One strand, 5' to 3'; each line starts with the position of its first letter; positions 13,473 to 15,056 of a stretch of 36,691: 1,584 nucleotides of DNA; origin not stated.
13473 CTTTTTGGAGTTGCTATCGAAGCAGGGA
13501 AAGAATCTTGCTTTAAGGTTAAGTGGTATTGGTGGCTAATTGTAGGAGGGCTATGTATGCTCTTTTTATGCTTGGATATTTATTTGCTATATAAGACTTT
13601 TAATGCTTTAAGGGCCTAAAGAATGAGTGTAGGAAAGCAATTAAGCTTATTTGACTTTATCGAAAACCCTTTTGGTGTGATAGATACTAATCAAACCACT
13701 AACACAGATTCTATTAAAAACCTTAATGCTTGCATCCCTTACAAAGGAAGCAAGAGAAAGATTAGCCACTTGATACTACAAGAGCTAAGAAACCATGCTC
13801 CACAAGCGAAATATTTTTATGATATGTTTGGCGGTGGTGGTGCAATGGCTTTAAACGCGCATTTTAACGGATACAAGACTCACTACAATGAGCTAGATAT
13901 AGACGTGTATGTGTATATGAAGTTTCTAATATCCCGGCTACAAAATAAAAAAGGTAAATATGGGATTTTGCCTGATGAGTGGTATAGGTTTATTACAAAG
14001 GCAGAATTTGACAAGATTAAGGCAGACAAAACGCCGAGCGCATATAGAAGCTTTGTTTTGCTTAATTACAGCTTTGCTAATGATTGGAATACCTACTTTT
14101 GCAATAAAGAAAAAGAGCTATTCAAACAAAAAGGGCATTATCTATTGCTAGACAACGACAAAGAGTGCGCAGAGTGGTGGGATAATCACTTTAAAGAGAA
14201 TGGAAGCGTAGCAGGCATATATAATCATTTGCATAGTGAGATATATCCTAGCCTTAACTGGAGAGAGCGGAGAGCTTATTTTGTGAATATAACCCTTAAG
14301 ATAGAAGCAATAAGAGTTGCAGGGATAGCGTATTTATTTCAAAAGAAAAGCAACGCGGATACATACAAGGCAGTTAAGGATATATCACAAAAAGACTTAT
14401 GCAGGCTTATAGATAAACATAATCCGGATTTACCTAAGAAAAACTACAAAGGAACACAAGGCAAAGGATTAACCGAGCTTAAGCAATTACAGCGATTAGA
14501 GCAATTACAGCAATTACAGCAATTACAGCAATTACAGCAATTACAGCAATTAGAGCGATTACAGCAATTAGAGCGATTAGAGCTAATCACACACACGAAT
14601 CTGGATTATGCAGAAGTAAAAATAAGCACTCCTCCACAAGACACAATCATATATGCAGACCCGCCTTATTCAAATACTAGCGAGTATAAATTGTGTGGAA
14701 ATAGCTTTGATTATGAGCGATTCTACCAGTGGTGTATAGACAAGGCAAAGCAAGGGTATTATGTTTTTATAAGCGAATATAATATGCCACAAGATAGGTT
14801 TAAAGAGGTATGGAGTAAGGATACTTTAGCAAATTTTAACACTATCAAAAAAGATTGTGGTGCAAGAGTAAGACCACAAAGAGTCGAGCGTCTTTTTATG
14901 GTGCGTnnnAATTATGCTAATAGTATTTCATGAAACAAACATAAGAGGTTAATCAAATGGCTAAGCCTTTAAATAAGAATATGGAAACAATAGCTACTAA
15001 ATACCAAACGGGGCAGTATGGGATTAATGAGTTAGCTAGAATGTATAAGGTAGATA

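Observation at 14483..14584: Orphan Dam-class methyltransferase split by an in-frame 9-bp tandem repeat encoding (QLQ)n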

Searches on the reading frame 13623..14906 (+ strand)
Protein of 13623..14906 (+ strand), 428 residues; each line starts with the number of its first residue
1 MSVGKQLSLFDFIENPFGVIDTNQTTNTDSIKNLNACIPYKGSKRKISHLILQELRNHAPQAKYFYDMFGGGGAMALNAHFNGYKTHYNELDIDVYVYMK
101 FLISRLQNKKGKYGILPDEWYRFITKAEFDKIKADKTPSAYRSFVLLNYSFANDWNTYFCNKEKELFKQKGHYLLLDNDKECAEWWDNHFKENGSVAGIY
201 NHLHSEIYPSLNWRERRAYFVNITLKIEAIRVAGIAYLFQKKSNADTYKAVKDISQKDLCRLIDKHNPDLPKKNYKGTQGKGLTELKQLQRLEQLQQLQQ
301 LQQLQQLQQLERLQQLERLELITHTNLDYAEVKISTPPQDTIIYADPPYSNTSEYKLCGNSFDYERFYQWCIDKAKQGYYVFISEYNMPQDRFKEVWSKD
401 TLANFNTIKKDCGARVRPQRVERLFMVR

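Call 4: search_protein_families(library=pfam, proteins=[window:13623-14906:+], max_evalue=0.1)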
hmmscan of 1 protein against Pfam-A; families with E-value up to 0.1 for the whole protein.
window:13623-14906:+ (428 aa): 3 families
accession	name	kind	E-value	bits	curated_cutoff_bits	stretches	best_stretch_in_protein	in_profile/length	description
PF02086.21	MethyltransfD12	-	5.5e-10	39.8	22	2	40-174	1-138/253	D12 class N6 adenine-specific DNA methyltransferase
PF07421.16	Pro-NT_NN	-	0.0024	18.4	25.3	1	253-333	49-126/162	Neurotensin/neuromedin N precursor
PF03602.21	Cons_hypoth95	-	0.0025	17.9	24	0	308-354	82-128/182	Conserved hypothetical protein 95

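Call 5: search_protein_families(library=ncbifam, proteins=[window:13623-14906:+], max_evalue=0.1)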
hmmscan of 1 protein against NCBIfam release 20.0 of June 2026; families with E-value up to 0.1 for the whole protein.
window:13623-14906:+ (428 aa): 1 family
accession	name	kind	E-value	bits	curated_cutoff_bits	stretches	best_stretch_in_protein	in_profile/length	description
TIGR00571.1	dam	subfamily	9.3e-07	28.8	114.85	2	36-85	3-49/267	Dam family site-specific DNA-(adenine-N6)-methyltransferase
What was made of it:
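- On Dam proper (GATC-specific, NCBIfam TIGR00571): 28.8 bits against a cut-off of 114.85, matching aa 36-85 only (call 5).
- Closest known: T4 Dam, EcoDam and DpnM. Different: The protein fails the Dam (GATC) subfamily model TIGR00571 (call 5).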

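Call 6: search_solved_structures(query=window:13623-14906:+, max_evalue=1, show_alignments=2)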
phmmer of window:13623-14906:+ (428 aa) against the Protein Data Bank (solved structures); distinct sequences matched with E-value up to 1: 1.
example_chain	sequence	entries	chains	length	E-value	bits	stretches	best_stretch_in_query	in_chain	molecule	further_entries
9k1l_B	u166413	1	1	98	0.038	16.3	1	255-328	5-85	Sterile alpha motif domain-containing protein 12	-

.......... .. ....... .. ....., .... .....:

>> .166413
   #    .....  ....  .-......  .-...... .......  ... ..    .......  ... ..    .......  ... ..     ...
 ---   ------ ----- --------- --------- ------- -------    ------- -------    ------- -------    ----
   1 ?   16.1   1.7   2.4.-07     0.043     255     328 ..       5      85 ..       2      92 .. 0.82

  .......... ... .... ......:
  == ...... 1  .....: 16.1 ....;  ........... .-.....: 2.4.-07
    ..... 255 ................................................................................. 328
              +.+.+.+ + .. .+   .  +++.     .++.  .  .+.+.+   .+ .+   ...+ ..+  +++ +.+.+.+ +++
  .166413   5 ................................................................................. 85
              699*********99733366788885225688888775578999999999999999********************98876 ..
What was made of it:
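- Tried and rejected: A single-sequence search of the PDB gave only a spurious low-complexity match of the repeat to a SAM-domain protein (E=0.038, call 6).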

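Call 7: find_homologous_proteins(query=window:13623-14906:+)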
Query window:13623-14906:+ (428 aa): 1898 proteins with E <= 0.001 among 8000 candidates; the best 120 are listed.
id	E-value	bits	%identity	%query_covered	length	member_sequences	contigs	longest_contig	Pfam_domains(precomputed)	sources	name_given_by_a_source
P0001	5.0e-272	920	90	100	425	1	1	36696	PF02086.22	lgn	-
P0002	4.9e-270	914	91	100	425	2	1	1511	PF02086.22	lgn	-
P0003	4.9e-266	901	89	100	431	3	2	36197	PF02086.22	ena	-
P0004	9.7e-264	893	85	100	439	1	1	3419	PF02086.22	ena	-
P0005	8.8e-263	890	88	100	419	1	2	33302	PF02086.22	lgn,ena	-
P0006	1.8e-262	889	89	100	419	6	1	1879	PF02086.22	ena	-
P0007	1.5e-255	866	84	100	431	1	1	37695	PF02086.22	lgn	-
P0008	4.8e-249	845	86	94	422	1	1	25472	PF02086.22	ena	-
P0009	1.5e-247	840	85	94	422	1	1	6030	PF02086.22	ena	-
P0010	1.6e-247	840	89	94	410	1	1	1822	PF02086.22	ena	-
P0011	2.7e-246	836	88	94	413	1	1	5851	PF02086.22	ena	-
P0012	3.1e-246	835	85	94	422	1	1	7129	PF02086.22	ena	-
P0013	4.5e-246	835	82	93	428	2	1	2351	PF02086.22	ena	-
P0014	5.4e-246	835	89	94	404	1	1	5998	PF02086.22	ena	-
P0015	5.5e-246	835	88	94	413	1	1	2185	PF02086.22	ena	-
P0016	1.6e-245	833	87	94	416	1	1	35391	PF02086.22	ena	-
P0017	3.8e-245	832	81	94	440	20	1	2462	PF02086.22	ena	-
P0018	6.0e-245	831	88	94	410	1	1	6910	PF02086.22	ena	-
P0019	8.8e-245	831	83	94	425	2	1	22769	PF02086.22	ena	-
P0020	2.0e-244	829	88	94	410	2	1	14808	PF02086.22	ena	-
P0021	3.6e-243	825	88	94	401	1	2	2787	PF02086.22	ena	-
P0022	8.0e-242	821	87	94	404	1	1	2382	PF02086.22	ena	-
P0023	1.9e-241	820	88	94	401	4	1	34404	PF02086.22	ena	-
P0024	2.0e-241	820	79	100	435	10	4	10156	PF02086.22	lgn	-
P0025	9.0e-241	817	83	99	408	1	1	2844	PF02086.22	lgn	-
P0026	2.2e-240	816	87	93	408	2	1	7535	PF02086.22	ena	-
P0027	1.7e-238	810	86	94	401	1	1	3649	PF02086.22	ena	-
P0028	5.5e-237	805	71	100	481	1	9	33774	PF02086.22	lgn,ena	-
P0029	2.3e-236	803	78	100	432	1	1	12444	PF02086.22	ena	-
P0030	4.7e-235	799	86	94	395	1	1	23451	PF02086.22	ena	-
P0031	4.1e-234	795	80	100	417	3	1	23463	PF02086.22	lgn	-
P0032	3.6e-232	789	85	94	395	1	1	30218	PF02086.22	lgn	-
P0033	6.2e-232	788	84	94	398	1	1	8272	PF02086.22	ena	-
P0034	3.1e-231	786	85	94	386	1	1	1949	PF02086.22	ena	-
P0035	6.4e-229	778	85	94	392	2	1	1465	PF02086.22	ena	-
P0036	3.1e-227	773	88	86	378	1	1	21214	PF02086.22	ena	-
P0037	4.3e-222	756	76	100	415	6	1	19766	PF02086.22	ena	-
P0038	1.1e-221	755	76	100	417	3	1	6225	PF02086.22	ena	-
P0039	3.7e-220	750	75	100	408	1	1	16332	PF02086.22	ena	-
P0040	7.3e-216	735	81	94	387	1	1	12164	PF02086.22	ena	-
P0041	1.9e-184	632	70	94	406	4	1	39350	PF02086.22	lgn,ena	-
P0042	1.4e-176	606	67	94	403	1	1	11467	PF02086.22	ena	-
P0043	2.1e-168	579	58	94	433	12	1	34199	PF02086.22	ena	-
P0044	3.5e-168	578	63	94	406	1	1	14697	PF02086.22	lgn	-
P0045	6.4e-168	577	63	94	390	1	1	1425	PF02086.22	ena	-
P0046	3.3e-167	575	62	94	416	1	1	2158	PF02086.22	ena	-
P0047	4.0e-167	575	61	94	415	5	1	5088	PF02086.22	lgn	-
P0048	4.6e-167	575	58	94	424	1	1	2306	PF02086.22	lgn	-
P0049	5.3e-166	571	61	94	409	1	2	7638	PF02086.22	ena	-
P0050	3.9e-165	568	61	94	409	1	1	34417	PF02086.22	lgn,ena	-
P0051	1.1e-164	567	73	80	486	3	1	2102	PF02086.22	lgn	-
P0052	5.1e-163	561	60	94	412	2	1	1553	PF02086.22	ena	-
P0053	5.1e-150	518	58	94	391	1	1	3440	PF02086.22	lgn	-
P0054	2.0e-146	507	59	99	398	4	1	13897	PF02086.22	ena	-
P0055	3.4e-142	493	56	91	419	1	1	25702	PF02086.22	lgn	-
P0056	9.5e-134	465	53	100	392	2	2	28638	PF02086.22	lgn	-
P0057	7.5e-127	442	50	94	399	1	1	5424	PF02086.22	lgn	-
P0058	8.5e-127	442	50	94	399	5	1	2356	PF02086.22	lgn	-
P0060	1.4e-124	435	50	94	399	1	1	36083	PF02086.22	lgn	-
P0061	5.5e-124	433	49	94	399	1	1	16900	PF02086.22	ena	-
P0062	4.0e-121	423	50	94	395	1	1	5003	PF02086.22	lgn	-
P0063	4.0e-120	420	49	99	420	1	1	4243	PF02086.22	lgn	-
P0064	1.7e-116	408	48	99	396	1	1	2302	PF02086.22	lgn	-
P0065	4.9e-114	400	72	59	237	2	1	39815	PF02086.22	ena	-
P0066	5.3e-113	396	49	92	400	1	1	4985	PF02086.22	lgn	-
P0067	1.3e-92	329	54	60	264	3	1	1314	PF02086.22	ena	-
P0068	7.8e-84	300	42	97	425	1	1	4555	PF02086.22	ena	-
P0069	1.7e-70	256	37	100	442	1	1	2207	PF02086.22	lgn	-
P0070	3.2e-69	252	37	91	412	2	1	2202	PF02086.22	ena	-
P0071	3.6e-68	249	41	83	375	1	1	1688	PF03602.22,PF02086.22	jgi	jgi:site-specific DNA-adenine methylase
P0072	3.4e-66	242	38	91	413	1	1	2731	PF02086.22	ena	-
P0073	4.3e-66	242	37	93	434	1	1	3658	PF02086.22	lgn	-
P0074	4.2e-65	239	42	83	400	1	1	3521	PF02086.22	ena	-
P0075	4.4e-65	239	40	84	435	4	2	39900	PF02086.22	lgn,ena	-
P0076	3.5e-61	226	36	91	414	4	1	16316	PF02086.22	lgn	-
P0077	4.1e-61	226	35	83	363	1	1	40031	PF02086.22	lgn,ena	-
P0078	1.2e-60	224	37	86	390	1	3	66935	PF02086.22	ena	-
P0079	1.8e-58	217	34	85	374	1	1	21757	PF02086.22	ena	-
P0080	2.2e-58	216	32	92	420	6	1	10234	PF02086.22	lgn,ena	-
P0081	7.8e-56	208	32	85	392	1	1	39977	PF02086.22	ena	-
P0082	1.3e-55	207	33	85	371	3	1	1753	PF02086.22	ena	-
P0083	1.4e-55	207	32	85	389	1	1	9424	PF02086.22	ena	-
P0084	4.0e-54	202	35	45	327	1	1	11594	PF02086.22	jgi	-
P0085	2.1e-53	200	35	87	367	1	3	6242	PF03602.22,PF02086.22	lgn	-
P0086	3.8e-53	199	34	56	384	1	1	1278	PF02086.22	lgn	-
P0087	4.0e-53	199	34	91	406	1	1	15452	PF02086.22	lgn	-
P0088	1.3e-52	197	37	84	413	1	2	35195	PF02086.22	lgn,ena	-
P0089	2.8e-51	193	36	58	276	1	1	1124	PF02086.22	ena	-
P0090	6.1e-51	192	39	43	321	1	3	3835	PF02086.22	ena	-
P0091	6.4e-51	192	39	43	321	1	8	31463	PF02086.22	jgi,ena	jgi:site-specific DNA-adenine methylase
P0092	6.5e-51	192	29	88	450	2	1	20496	PF02086.22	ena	-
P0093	1.7e-50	190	44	31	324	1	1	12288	PF02086.22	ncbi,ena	-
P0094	2.9e-50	190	33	89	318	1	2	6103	PF02086.22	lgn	-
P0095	2.9e-50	190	43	30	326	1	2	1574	PF02086.22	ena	-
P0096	6.0e-50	189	42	34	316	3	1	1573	PF02086.22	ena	-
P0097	8.1e-50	188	36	42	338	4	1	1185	PF02086.22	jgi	-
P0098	1.7e-49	187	35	43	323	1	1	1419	PF03602.22,PF02086.22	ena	-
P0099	2.4e-49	187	31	85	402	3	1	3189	PF02086.22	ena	-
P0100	6.4e-49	185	39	35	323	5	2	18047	PF02086.22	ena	-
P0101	9.3e-49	185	41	34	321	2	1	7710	PF02086.22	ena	-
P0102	1.4e-48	184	35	85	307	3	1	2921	PF02086.22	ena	-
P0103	3.0e-48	183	35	84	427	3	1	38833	PF02086.22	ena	-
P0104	3.9e-48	183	33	84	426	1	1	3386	PF02086.22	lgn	-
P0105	6.1e-48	182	34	88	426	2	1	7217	PF03602.22,PF02086.22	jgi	jgi:16S rRNA G966 N2-methylase RsmD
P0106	7.5e-48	182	34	86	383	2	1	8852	PF02086.22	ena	-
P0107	7.5e-48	182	36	40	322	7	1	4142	PF02086.22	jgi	-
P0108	7.6e-48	182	39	34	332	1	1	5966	PF02086.22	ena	-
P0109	1.2e-47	181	30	87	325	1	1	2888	PF02086.22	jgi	jgi:site-specific DNA-adenine methylase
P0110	2.2e-47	180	30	91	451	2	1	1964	PF02086.22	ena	-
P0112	3.4e-47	180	48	35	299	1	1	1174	PF02086.22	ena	-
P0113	4.3e-47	179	36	45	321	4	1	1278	PF02086.22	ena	-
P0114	5.5e-47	179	37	74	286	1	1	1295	PF02086.22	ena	-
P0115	7.0e-47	179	40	39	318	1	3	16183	PF02086.22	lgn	-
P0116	7.9e-47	178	41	34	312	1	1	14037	PF02086.22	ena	-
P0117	1.2e-46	178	36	43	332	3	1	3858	PF02086.22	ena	-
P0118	2.5e-46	177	32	84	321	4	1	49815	PF02086.22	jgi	-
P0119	3.0e-46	177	38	36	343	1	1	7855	PF02086.22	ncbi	-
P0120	3.5e-46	176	33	85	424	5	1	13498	PF02086.22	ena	-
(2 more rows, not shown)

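Call 19: find_related_loci(query=window:13623-14906:+, collection=viral_contigs, flank=3000)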
Query window:13623-14906:+ (428 aa) in viral_contigs; peptide patterns used: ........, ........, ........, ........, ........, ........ (x = any residue, [..] = any of these).
234 stretches matched a pattern; 53 encode a relative of the query (tblastn E <= 1e-3); 53 distinct loci.
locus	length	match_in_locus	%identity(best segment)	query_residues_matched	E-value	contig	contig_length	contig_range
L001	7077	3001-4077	37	32-411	6e-46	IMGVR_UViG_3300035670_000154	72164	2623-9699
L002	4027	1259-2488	30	34-428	3e-36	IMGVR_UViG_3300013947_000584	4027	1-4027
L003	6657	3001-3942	29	29-403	2e-18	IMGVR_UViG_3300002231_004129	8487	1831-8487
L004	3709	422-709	46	296-400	2e-17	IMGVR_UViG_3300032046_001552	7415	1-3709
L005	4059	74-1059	39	38-428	4e-17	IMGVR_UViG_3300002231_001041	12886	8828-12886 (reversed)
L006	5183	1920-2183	40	326-428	7e-16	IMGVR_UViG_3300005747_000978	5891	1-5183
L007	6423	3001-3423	30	38-187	2e-13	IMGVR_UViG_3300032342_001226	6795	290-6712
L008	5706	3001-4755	36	38-428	2e-13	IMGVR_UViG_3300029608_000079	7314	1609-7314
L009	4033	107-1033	28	34-400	5e-13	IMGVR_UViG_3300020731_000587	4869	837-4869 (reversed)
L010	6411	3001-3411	33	37-179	2e-12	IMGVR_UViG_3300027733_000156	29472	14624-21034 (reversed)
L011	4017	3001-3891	33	37-391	2e-12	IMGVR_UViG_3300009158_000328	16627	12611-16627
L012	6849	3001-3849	31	38-397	7e-12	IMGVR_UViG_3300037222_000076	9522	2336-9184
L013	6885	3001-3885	30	38-409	1e-11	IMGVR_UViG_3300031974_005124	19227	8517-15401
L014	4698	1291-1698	30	38-182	4e-11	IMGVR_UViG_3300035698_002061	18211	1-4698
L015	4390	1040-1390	33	38-163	9e-11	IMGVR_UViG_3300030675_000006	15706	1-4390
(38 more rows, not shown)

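Call 20: find_related_loci(query=window:13623-14906:+, collection=genome_contigs, flank=5000)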
Query window:13623-14906:+ (428 aa) in genome_contigs; peptide patterns used: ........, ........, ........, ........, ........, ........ (x = any residue, [..] = any of these).
600 stretches matched a pattern (row limit reached: there are more); 6 encode a relative of the query (tblastn E <= 1e-3); 6 distinct loci.
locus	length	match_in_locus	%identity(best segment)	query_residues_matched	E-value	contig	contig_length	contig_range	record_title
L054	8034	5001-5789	31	38-356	7e-16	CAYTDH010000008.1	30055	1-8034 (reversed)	MAG TPA_asm: uncultured Tangfeifania sp. isolate SRP332253_co1_174 genome assembly, contig: NODE_2146_length_30055_cov_4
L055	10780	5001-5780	28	38-386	4e-8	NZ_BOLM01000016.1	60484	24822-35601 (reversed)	Levilactobacillus wangkuiensis strain 6-5(1) contig16, whole genome shotgun sequence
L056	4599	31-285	43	302-391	1e-7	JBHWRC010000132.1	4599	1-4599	MAG: Anaerococcus sp. isolate MAG_SW_SA_81 k141_74502, whole genome shotgun sequence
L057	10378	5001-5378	33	34-172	2e-7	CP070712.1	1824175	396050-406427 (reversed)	MAG: Thermoplasmatales archaeon isolate bin50 chromosome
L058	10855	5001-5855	34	38-425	3e-7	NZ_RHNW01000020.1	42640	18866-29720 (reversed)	Levilactobacillus mulengensis strain 112-3 contig20, whole genome shotgun sequence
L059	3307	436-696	45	308-403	1e-5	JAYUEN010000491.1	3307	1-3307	MAG: Bdellovibrionales bacterium isolate GFS_7509 GFS_7509_490, whole genome shotgun sequence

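Call 21: predict_structure(alignment_id=A1)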
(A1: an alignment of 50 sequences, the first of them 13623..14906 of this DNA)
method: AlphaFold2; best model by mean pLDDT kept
length: 428 residues; sequences in the alignment: 50
mean_pLDDT: 80.2   pTM: 0.74
mean pLDDT of the five models: 80.2, 79.2, 77.9, 76.7, 76.5
residues with pLDDT >= 90: 232; 70-90: 88; 50-70: 34; < 50: 74
segments of 3 or more residues with pLDDT < 50: 1-27, 274-290, 303-319, 405-415
pLDDT, mean of each block of 10 residues (from residue 1): 34 38 45 81 86 95 95 91 93 91 76 84 94 93 91 82 91 96 97 96 97 89 94 95 97 94 91 51 42 54 46 42 91 95 90 57 91 97 91 94 54 55 93
secondary structure, 60 per line:
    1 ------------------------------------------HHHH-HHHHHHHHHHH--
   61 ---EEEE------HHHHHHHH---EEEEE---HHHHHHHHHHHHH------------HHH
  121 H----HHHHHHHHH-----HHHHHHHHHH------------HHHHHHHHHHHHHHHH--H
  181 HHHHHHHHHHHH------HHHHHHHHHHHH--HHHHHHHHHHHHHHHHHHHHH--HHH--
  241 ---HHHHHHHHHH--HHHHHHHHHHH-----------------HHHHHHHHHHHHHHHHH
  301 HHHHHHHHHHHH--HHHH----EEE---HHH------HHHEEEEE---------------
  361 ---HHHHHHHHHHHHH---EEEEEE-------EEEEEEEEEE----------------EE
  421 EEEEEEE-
elements in order: H43-46 H48-58 E64-67 H74-81 E85-89 H93-105 H118-121 H126-134 H140-149 H162-177 H180-192 H199-210 H213-233 H244-253 H256-266 H284-312 H315-318 E323-325 E341-345 H364-376 E380-385 E393-402 E419-427
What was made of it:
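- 13815..13898 (+): Motif I (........, aa 67-74, AdoMet binding) and motif II (YNELD, aa 88-92), forming strands beta1 and beta2. The AF2 model places strands at 64-67 and 85-89 (call 21).
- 13899..14420 (+): All-helical insert (aa 93-266) in the position of the target-recognition domain. It is about twice the size of that of T4 Dam or EcoDam. AF2 helices span 93-266 with pLDDT mostly above 90 (call 21).
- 14583..14669 (+): End of the periodic tract and strand beta3 (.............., motif III region), running through to motif IV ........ (DPPY at aa 346-349, nt 14658-14669). AF2 strands lie at 323-325 and 341-345 (call 21).
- On HsdS-type repeat ruler (EcoR124I/II): There is one recognition domain per chain (call 21).
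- Helix: AF2 predicts helix 284-312 at low confidence (call 21). AF2 confidence over the window's own array is low (pLDDT 42-54, call 21). AF2 confidence is low (call 21).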

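Call 22: find_encoding_contigs(protein=P0001, flank=3000, max_places=3)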
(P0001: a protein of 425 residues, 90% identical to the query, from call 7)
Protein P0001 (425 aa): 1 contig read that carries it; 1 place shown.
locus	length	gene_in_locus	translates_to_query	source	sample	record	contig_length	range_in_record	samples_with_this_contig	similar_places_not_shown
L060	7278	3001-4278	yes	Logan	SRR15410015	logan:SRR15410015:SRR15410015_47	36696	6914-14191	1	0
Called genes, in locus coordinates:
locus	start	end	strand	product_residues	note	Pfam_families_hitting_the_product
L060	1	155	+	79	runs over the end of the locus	-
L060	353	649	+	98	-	PF16083:Phage_holin_3_3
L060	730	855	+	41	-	-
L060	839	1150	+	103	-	-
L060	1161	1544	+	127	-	PF06356:DUF1064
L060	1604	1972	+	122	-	-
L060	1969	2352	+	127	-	-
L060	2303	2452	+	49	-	-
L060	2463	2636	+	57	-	-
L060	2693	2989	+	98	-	-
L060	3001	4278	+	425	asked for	PF02086:MethyltransfD12 (weak)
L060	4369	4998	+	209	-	PF02195:ParB_N (weak)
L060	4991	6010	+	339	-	PF00145:DNA_methylase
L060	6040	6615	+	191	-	PF13936:HTH_38 (faint)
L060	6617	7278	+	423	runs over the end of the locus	PF03237:Terminase_6N, PF04466:Terminase_3, PF17289:Terminase_6C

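Call 23: find_encoding_contigs(protein=P0003, flank=3000, max_places=2)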
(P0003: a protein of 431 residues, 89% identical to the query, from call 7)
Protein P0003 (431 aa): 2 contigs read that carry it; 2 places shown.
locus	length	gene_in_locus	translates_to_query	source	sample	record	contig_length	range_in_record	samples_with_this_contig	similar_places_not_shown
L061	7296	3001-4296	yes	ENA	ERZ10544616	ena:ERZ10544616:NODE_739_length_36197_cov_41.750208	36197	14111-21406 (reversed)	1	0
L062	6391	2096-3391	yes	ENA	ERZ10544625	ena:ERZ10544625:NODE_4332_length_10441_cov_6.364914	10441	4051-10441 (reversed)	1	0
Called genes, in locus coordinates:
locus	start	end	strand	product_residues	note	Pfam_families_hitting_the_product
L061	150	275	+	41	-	-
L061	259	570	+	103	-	-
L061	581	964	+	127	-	PF06356:DUF1064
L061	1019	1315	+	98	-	-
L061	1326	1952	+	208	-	PF02195:ParB_N (faint)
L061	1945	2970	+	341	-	PF00145:DNA_methylase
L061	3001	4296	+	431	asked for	PF02086:MethyltransfD12 (weak)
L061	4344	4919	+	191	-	PF13936:HTH_38 (faint)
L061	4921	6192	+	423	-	PF03237:Terminase_6N, PF04466:Terminase_3, PF17289:Terminase_6C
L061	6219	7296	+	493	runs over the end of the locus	PF06381:Phage_portal_3, PF04860:Phage_portal (weak)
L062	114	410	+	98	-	-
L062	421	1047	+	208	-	PF02195:ParB_N (faint)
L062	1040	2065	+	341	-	PF00145:DNA_methylase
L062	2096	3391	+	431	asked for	PF02086:MethyltransfD12 (weak)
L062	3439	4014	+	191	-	PF13936:HTH_38 (faint)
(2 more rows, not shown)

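Call 24: find_encoding_contigs(protein=P0007, flank=3000, max_places=2)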
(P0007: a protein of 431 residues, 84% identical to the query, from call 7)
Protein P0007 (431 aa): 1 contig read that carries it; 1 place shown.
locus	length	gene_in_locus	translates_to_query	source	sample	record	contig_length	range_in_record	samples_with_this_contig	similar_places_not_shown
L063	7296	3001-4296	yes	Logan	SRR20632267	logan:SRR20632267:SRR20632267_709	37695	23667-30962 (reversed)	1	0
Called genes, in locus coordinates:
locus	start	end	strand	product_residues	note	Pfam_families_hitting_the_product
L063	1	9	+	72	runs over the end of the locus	-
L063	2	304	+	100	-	-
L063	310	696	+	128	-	PF06356:DUF1064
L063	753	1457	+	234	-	-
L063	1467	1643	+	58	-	-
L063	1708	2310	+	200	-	-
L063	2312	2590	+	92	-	-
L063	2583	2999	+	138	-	-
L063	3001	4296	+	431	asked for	PF02086:MethyltransfD12 (weak)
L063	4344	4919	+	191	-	PF13936:HTH_38 (faint)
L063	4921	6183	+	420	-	PF03237:Terminase_6N (weak), PF04466:Terminase_3, PF17289:Terminase_6C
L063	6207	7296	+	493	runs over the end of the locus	PF06381:Phage_portal_3, PF04860:Phage_portal (weak)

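Call 25: find_encoding_contigs(protein=P0028, flank=3000, max_places=4)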
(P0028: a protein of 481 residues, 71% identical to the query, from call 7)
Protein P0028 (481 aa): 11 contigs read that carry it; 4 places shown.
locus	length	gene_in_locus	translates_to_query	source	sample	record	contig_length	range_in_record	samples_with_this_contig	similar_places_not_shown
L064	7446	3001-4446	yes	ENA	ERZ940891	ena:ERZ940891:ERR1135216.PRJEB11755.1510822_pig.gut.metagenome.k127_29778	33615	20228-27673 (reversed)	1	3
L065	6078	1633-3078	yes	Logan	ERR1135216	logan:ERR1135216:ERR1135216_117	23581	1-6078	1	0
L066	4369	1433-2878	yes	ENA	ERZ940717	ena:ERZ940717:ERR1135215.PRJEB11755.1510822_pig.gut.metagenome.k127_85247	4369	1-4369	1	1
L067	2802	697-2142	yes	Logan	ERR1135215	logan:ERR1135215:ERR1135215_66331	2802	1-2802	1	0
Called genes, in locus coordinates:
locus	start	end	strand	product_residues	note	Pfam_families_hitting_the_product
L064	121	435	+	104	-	PF16083:Phage_holin_3_3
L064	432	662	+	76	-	-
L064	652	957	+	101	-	-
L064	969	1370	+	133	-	PF06356:DUF1064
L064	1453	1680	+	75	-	-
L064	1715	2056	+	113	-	-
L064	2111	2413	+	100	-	-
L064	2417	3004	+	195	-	-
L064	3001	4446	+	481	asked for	PF02086:MethyltransfD12 (weak)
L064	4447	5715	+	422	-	PF03237:Terminase_6N, PF04466:Terminase_3, PF17289:Terminase_6C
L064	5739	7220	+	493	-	PF06381:Phage_portal_3, PF04860:Phage_portal (weak)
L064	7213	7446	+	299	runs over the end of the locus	PF04233:Phage_Mu_F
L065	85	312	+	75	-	-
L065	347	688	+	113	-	-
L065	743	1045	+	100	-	-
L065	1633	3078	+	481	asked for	PF02086:MethyltransfD12 (weak)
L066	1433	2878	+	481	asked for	PF02086:MethyltransfD12 (weak)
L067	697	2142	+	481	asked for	PF02086:MethyltransfD12 (weak)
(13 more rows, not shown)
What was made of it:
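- P0028 was recovered identically from at least two samples with two assemblers (call 25).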
